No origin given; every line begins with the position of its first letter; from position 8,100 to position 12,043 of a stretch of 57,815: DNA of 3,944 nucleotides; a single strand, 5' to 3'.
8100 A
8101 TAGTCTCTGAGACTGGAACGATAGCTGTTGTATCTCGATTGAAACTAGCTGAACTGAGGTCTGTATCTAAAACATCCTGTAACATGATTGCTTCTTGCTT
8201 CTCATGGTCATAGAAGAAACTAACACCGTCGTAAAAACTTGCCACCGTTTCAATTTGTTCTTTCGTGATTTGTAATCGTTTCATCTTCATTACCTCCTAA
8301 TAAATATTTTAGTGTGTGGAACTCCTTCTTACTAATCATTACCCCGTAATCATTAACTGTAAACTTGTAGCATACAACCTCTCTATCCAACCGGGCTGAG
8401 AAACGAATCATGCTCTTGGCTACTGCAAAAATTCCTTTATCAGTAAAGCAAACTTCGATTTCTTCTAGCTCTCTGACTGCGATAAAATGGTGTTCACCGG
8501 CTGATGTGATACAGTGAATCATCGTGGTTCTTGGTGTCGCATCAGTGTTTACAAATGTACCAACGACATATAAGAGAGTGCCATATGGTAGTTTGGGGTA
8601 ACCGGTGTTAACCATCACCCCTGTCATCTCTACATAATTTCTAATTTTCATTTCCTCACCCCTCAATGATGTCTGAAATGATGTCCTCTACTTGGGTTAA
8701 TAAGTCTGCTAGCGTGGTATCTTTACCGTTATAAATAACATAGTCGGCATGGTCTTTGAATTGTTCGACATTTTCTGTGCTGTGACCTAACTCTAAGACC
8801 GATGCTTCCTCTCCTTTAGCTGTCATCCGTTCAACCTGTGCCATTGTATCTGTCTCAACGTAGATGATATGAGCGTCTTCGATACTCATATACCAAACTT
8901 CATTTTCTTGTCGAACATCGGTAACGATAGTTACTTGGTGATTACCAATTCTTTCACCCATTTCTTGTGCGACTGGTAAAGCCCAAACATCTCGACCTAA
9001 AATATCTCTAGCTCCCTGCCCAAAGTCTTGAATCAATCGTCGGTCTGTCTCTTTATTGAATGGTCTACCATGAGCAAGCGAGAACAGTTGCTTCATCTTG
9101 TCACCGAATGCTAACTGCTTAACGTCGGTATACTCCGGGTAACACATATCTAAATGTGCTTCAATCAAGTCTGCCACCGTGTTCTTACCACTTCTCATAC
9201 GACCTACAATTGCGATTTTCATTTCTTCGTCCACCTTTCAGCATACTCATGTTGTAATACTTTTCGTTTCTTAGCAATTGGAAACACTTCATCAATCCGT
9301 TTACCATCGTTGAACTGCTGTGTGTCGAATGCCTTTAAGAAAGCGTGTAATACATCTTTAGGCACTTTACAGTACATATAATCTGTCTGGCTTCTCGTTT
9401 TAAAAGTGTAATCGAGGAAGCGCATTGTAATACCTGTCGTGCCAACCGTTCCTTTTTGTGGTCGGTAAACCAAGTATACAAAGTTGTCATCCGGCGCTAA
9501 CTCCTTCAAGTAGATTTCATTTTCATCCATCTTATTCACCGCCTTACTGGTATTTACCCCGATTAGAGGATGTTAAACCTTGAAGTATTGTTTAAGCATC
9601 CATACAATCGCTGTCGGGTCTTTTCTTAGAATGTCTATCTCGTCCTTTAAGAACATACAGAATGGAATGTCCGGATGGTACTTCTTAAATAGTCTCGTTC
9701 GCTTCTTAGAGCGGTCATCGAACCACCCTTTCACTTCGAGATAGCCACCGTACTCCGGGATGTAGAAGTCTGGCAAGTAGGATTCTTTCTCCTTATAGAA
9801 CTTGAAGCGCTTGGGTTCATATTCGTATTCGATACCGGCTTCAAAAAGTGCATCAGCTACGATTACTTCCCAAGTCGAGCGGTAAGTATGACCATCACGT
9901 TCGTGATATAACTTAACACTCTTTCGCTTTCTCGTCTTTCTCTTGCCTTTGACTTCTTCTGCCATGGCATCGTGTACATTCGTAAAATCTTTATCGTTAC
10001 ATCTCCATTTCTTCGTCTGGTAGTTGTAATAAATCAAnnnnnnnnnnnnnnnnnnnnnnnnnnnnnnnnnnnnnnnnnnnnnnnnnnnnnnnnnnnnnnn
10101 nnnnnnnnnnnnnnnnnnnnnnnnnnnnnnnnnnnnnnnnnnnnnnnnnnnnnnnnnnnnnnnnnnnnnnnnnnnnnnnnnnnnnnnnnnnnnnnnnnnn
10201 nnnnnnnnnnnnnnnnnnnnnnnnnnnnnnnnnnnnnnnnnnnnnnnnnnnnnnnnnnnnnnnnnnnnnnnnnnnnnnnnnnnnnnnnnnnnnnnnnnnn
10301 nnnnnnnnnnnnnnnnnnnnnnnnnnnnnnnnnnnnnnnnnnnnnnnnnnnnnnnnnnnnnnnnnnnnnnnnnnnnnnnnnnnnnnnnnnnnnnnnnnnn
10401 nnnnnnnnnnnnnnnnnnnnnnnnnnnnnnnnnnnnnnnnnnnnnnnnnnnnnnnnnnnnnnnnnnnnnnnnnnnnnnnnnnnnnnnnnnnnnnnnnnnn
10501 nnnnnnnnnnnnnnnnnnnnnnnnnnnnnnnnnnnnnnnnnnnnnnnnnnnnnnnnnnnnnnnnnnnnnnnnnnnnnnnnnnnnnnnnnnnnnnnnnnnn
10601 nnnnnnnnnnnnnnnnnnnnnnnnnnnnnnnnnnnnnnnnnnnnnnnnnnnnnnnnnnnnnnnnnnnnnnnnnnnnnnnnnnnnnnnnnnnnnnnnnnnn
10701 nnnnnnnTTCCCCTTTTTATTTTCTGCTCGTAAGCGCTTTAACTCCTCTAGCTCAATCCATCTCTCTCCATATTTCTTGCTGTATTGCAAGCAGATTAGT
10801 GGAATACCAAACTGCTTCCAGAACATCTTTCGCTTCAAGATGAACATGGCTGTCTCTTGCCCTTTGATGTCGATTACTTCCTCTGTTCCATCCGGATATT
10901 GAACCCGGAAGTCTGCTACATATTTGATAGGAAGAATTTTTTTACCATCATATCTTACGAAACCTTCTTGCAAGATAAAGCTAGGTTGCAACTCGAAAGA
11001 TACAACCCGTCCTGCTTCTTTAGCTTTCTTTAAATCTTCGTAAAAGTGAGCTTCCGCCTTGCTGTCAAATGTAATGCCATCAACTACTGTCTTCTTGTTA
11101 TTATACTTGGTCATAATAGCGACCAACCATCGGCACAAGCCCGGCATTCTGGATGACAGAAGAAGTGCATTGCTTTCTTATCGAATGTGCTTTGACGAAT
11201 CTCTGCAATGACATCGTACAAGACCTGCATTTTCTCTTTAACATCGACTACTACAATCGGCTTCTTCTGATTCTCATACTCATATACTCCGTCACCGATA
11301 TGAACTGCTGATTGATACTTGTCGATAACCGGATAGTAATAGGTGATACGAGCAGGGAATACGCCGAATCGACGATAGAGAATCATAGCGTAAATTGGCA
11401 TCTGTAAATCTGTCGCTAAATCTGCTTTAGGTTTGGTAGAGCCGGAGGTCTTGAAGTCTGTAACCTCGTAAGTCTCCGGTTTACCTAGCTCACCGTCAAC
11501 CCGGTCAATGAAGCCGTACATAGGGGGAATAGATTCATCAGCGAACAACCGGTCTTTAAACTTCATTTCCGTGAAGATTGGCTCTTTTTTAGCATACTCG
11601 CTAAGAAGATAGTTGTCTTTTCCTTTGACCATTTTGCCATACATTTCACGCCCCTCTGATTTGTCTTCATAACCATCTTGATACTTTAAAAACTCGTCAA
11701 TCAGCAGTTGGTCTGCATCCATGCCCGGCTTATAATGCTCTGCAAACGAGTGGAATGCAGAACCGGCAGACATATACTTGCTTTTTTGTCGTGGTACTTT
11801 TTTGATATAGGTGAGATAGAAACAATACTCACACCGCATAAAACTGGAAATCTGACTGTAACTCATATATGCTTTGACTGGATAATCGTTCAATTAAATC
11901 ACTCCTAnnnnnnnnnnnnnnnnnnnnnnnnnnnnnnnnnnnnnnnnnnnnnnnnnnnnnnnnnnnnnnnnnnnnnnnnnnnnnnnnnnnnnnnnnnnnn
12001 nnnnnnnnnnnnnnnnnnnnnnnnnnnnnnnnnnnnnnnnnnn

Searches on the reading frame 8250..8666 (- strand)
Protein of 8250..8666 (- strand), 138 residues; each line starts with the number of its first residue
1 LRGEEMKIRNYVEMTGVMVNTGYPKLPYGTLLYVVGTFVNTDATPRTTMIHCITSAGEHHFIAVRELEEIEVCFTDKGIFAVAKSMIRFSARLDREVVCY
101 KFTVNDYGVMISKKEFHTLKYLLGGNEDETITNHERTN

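Call 17: search_protein_families(library=phrogs, proteins=[window:8250-8666:-], max_evalue=0.01)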
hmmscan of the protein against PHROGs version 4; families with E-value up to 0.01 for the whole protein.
window:8250-8666:- (138 aa): 1 family
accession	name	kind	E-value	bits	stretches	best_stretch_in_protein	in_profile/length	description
phrog_11247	-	unknown function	0.0037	18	0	13-90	39-109/159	-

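Call 43: search_protein_families(library=pfam, proteins=[window:8250-8666:-], max_evalue=0.01)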
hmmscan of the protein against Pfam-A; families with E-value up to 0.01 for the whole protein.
window:8250-8666:- (138 aa): 0 families

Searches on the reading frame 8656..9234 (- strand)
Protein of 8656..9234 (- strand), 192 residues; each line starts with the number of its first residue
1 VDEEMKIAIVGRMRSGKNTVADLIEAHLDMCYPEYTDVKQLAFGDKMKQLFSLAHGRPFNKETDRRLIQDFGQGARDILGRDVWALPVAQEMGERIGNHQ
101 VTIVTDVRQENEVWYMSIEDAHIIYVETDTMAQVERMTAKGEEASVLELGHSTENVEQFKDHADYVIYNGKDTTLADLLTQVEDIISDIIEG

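Call 17: search_protein_families(library=phrogs, proteins=[window:8656-9234:-], max_evalue=0.01)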
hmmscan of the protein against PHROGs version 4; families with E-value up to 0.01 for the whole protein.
window:8656-9234:- (192 aa): 2 families
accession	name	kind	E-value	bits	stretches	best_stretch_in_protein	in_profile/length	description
phrog_139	-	other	1.2e-29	104.8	1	3-191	82-265/342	deoxynucleoside monophosphate kinase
phrog_1815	-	other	0.00042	21.6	0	113-183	107-182/197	guanylate kinase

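Call 22: find_related_loci(query=window:8656-9234:-, collection=viral_contigs, flank=10000)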
Query window:8656-9234:- (192 aa) in viral_contigs; peptide patterns used: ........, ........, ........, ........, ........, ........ (x = any residue, [..] = any of these).
2 stretches matched a pattern, but none encodes a relative of the query by tblastn (E <= 1e-3).

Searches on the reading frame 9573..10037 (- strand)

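Call 18: search_protein_families(library=phrogs, proteins=[window:9573-10037:-], max_evalue=0.01)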
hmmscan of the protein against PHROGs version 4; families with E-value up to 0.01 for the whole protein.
window:9573-10037:- (154 aa): 10 families
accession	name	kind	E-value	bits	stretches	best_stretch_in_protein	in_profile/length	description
phrog_9019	-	DNA, RNA and nucleotide metabolism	1.5e-37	130.1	1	18-148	22-153/160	Holliday junction resolvase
phrog_945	-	DNA, RNA and nucleotide metabolism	3.2e-13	50.6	1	47-128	9-88/145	endonuclease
phrog_29037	-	DNA, RNA and nucleotide metabolism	9.5e-13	49.2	1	23-131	110-211/241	endonuclease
phrog_22215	-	unknown function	1.6e-09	39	1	31-103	208-271/324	-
phrog_21138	-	unknown function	5.1e-09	38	1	47-124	10-87/198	-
phrog_15137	-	DNA, RNA and nucleotide metabolism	3.9e-08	34.2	1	44-113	121-197/236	endonuclease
phrog_559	-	DNA, RNA and nucleotide metabolism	0.00019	21.4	1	34-119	288-376/607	HNH endonuclease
phrog_4538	-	unknown function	0.00057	19.9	1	51-104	228-277/447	-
phrog_9084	-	DNA, RNA and nucleotide metabolism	0.00093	20.3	1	25-104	28-110/187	homing endonuclease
phrog_190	-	DNA, RNA and nucleotide metabolism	0.0024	18.2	1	15-128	144-281/338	Holliday junction resolvase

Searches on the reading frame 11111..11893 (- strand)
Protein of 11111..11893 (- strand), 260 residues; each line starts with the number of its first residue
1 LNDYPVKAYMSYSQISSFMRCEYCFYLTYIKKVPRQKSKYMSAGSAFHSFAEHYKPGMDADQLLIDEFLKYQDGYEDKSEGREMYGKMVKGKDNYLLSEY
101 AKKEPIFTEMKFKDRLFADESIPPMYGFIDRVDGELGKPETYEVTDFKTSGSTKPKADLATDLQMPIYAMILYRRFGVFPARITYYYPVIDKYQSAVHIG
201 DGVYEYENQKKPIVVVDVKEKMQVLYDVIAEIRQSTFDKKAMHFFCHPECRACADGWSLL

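Call 18: search_protein_families(library=phrogs, proteins=[window:11111-11893:-], max_evalue=0.01)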
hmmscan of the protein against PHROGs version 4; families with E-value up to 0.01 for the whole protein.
window:11111-11893:- (260 aa): 4 families
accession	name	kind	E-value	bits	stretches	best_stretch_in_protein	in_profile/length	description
phrog_69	-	DNA, RNA and nucleotide metabolism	2.7e-24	87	1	7-210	87-281/501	exonuclease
phrog_1218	-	DNA, RNA and nucleotide metabolism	5.2e-16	59.8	1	1-188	1-206/364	exonuclease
phrog_31737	-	DNA, RNA and nucleotide metabolism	0.00024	21.9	1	8-55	43-90/146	exonuclease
phrog_298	-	DNA, RNA and nucleotide metabolism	0.003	18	0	142-189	180-217/293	exonuclease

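Call 60: search_protein_families(library=pfam, proteins=[window:11111-11893:-], max_evalue=0.01)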
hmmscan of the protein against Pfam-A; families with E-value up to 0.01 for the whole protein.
window:11111-11893:- (260 aa): 2 families
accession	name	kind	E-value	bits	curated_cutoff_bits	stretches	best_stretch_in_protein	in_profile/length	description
PF12705.13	PDDEXK_1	-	8e-22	78.8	22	1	10-254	2-241/247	PD-(D/E)XK nuclease superfamily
PF01930.23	Cas_Cas4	-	0.00029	21.4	22.7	0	183-254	85-153/160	Domain of unknown function DUF83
